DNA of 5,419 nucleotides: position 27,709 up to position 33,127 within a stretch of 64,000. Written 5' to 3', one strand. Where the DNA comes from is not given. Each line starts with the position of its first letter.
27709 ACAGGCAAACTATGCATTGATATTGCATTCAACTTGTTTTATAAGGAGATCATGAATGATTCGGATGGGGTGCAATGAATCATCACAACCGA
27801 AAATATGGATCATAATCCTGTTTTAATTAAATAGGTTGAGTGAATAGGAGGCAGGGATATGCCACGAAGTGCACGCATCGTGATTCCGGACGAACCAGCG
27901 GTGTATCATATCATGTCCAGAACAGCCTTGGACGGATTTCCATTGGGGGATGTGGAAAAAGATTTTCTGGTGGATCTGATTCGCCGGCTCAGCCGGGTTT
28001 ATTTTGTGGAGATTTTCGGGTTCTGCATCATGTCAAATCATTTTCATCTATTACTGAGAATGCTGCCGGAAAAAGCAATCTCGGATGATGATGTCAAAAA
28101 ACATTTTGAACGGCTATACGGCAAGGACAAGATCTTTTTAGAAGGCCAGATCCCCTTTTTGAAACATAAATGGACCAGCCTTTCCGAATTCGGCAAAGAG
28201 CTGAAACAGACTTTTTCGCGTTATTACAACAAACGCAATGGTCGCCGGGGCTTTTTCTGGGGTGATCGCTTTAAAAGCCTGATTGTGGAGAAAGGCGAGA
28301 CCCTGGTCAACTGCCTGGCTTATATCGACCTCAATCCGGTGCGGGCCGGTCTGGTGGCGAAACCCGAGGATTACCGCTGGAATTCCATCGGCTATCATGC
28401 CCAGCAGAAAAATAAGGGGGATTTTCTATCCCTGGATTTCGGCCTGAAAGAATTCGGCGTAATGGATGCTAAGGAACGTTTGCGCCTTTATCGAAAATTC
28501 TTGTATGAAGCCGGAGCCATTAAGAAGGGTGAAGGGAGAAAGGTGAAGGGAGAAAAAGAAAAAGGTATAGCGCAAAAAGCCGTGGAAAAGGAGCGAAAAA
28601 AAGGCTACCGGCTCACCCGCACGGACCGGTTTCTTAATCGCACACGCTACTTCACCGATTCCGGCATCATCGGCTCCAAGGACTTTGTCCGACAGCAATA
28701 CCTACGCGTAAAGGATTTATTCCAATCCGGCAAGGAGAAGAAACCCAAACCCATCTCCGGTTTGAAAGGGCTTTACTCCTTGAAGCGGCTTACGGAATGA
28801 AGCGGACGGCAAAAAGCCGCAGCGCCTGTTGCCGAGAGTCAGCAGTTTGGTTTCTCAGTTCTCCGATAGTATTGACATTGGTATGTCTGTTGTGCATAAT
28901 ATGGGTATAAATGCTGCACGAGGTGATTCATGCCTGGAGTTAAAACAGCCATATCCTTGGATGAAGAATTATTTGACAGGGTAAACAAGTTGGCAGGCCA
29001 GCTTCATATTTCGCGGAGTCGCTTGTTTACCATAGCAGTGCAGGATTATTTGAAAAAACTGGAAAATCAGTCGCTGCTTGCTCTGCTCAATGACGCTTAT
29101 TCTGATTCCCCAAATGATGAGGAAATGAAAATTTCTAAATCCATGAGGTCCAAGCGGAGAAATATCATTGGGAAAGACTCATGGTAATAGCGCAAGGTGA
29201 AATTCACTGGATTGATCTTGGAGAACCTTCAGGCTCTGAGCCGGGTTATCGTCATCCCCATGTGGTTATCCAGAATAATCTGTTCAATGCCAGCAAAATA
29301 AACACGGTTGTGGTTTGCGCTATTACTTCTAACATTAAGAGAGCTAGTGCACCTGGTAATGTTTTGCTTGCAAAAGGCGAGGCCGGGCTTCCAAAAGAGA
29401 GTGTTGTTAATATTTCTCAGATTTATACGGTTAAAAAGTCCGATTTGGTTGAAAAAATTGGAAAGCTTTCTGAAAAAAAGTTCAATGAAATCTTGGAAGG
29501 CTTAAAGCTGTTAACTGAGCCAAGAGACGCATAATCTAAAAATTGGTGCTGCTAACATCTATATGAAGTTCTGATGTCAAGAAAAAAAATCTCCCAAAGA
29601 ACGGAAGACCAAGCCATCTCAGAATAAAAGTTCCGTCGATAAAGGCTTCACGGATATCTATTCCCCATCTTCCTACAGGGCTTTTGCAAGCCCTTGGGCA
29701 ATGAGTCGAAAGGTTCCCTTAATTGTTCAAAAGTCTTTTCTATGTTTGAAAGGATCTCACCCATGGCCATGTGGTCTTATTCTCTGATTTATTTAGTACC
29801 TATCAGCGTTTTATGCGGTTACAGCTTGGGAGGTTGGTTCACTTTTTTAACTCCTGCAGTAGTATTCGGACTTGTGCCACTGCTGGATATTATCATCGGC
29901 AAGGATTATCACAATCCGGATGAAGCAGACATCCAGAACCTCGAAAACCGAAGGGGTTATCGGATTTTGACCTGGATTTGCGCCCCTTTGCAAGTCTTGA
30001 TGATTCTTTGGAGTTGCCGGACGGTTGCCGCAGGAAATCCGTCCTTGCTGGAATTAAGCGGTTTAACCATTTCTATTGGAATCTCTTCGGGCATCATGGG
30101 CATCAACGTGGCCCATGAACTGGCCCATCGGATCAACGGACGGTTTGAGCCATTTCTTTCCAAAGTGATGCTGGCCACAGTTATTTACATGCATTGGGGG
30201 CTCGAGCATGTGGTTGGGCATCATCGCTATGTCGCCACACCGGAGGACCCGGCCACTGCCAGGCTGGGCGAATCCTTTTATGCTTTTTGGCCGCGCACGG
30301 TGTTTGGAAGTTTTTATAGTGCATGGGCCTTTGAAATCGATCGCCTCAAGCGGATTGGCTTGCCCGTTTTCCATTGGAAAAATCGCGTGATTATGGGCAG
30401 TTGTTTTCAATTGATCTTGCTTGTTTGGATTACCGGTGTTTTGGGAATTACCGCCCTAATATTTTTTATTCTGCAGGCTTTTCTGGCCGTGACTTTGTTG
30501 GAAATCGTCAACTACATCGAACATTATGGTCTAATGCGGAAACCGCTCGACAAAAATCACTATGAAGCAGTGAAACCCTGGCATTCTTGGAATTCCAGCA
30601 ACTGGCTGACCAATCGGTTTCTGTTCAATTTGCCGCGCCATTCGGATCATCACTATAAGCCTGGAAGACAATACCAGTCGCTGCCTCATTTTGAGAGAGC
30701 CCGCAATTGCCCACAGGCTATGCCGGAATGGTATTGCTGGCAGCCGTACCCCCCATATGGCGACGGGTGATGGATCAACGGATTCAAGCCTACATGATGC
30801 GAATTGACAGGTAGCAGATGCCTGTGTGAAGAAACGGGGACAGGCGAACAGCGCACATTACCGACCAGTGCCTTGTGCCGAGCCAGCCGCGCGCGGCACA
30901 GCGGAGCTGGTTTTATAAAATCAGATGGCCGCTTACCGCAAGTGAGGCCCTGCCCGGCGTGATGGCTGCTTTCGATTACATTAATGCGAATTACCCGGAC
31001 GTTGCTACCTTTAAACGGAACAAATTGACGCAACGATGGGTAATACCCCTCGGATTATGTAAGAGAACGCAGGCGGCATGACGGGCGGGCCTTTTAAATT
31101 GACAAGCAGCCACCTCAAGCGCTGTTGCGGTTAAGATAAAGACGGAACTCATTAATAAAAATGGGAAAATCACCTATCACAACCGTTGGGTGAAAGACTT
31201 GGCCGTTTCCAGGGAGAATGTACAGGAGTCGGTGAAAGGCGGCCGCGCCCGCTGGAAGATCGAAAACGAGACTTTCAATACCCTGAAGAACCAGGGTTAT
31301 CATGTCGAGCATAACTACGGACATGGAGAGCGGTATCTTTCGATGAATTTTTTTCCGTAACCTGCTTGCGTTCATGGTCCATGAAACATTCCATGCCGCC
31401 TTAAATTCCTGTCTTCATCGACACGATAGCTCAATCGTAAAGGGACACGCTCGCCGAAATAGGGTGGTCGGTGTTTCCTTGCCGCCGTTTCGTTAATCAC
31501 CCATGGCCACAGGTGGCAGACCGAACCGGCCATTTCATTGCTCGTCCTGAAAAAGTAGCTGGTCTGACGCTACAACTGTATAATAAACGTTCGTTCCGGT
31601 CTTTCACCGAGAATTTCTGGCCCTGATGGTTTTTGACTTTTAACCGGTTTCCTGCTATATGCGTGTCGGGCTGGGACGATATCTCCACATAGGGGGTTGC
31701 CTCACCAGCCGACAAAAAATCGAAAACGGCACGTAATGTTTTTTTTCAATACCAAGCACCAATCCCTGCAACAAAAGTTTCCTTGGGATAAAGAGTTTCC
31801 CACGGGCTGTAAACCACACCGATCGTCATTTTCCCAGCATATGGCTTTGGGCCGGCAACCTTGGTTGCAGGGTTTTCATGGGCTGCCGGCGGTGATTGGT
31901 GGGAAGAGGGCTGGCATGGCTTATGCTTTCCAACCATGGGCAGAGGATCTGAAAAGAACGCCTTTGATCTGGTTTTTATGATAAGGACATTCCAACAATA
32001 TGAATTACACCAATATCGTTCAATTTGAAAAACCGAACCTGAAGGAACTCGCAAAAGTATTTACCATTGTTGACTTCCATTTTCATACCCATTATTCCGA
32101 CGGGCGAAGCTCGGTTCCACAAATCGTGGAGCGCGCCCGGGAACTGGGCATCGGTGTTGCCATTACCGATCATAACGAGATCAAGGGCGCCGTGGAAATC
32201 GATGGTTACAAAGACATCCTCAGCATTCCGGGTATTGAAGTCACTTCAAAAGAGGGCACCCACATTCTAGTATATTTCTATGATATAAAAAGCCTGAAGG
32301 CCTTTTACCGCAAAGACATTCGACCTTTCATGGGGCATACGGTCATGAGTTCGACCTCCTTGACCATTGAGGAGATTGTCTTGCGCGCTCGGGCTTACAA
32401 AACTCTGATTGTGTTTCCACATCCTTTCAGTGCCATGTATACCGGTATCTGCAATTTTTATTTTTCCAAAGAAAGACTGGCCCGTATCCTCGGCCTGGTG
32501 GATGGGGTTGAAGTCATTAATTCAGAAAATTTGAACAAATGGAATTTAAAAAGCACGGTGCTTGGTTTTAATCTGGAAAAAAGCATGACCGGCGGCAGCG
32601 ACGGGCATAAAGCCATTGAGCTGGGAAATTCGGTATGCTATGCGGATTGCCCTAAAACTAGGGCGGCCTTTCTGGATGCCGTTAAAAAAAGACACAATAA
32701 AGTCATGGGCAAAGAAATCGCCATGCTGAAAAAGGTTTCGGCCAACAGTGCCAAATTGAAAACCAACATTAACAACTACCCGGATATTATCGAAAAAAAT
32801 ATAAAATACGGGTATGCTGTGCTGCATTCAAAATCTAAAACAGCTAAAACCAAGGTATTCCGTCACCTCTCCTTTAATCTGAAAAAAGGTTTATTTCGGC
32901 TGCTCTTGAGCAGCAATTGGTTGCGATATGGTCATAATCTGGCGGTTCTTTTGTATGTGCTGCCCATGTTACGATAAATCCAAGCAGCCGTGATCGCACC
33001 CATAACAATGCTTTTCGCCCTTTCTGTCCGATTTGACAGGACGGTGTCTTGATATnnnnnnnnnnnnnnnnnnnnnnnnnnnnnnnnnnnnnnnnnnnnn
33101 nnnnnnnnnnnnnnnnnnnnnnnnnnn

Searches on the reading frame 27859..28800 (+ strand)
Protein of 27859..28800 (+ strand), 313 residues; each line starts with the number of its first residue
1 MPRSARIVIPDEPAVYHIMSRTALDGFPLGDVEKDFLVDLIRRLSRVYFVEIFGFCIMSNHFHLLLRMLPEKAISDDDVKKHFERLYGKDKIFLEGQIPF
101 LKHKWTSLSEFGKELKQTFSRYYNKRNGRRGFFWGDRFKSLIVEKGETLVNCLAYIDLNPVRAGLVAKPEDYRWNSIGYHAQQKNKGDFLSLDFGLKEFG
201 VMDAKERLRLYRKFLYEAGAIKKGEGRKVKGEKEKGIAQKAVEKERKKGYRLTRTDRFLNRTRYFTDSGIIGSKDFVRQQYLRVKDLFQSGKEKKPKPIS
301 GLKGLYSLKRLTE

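Call 23: search_protein_families(library=pfam, proteins=[window:27859-28800:+], max_evalue=0.00001)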
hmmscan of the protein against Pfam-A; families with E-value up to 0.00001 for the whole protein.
window:27859-28800:+ (313 aa): 1 family
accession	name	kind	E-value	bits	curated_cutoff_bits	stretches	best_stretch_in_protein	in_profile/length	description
PF01797.21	Y1_Tnp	-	3.8e-09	37.1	23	0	16-76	7-67/121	Transposase IS200 like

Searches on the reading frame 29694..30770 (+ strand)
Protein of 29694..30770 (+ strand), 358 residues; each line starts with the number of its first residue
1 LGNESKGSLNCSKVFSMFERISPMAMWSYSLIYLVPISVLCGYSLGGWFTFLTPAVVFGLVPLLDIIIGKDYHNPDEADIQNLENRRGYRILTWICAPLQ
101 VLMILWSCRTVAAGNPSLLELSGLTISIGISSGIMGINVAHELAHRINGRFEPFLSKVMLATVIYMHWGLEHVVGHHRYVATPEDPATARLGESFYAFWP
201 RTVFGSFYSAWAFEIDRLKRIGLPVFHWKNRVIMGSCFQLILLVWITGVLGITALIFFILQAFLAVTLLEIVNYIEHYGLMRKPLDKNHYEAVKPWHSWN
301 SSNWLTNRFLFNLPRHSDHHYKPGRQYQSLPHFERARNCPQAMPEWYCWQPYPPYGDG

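Call 23: search_protein_families(library=pfam, proteins=[window:29694-30770:+], max_evalue=0.00001)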
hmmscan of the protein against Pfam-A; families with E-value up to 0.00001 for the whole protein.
window:29694-30770:+ (358 aa): 1 family
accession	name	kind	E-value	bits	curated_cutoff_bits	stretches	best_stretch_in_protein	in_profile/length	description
PF00487.30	FA_desaturase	-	3.7e-32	112.5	29.7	1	125-337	9-240/253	Fatty acid desaturase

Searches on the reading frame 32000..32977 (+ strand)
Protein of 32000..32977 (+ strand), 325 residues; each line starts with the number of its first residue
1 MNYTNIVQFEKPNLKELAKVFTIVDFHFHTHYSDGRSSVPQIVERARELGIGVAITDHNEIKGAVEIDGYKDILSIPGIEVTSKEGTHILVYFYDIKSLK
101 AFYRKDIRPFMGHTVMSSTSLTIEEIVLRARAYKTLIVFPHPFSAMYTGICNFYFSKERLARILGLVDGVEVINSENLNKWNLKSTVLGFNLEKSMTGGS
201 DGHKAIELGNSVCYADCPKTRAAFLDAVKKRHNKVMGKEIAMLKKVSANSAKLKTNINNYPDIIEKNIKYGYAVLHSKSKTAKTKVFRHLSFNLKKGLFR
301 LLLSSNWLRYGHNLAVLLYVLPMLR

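Call 23: search_protein_families(library=pfam, proteins=[window:32000-32977:+], max_evalue=0.00001)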
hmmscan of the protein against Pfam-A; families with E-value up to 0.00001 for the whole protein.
window:32000-32977:+ (325 aa): 1 family
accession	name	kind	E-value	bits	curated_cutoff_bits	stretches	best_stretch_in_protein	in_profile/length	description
PF02811.25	PHP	-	2.7e-09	38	26.4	1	25-137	1-89/164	PHP domain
